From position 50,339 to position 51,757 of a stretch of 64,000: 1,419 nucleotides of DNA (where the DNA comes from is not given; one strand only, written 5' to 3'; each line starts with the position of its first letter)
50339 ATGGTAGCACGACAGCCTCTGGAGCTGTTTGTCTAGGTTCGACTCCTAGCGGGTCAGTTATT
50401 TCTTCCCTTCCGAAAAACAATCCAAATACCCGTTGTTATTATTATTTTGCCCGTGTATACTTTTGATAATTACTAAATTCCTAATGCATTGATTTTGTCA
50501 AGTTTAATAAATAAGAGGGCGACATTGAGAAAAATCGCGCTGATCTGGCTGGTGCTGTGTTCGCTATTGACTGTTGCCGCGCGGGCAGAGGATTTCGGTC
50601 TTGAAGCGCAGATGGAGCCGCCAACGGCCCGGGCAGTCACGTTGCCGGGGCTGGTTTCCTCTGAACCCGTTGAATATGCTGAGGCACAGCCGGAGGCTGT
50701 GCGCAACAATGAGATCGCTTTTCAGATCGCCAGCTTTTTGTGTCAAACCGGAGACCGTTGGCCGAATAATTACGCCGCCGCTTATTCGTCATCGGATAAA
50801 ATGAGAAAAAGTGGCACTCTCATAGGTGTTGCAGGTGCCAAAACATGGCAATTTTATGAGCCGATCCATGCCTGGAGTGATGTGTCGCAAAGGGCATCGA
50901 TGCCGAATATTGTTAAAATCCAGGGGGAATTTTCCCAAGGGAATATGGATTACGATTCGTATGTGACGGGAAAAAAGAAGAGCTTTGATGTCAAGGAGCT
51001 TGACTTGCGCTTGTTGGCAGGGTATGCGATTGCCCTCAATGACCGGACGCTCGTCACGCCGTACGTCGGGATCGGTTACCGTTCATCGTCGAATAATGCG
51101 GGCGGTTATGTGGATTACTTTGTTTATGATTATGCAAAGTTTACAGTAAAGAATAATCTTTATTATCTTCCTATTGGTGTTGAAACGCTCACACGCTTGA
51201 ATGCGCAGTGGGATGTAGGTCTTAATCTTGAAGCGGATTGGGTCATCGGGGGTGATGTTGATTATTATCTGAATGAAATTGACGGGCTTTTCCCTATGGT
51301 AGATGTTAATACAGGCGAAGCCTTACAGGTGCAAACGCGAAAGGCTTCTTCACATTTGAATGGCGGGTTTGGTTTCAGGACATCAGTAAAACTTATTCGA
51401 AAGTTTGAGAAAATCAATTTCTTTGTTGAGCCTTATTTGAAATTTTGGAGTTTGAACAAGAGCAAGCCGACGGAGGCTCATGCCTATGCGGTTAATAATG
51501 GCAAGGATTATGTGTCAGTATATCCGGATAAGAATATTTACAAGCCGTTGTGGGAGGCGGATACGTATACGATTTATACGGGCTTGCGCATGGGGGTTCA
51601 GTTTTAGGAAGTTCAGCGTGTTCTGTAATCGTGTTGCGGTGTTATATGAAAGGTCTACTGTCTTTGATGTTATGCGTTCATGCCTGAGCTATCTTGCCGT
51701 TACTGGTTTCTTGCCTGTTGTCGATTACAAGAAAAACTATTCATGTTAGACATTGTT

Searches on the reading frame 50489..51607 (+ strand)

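Call 70: search_protein_families(library=pfam, proteins=[window:50489-51607:+], max_evalue=0.01)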
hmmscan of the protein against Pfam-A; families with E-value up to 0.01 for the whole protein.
window:50489-51607:+ (372 aa): 2 families
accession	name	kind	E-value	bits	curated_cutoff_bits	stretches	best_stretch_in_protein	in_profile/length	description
PF13505.12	OMP_b-brl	-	2.5e-05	25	28.7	1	140-244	56-147/175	Outer membrane protein beta-barrel domain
PF03797.25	Autotransporter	-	0.0014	18.9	26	1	149-203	90-150/255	Autotransporter beta-domain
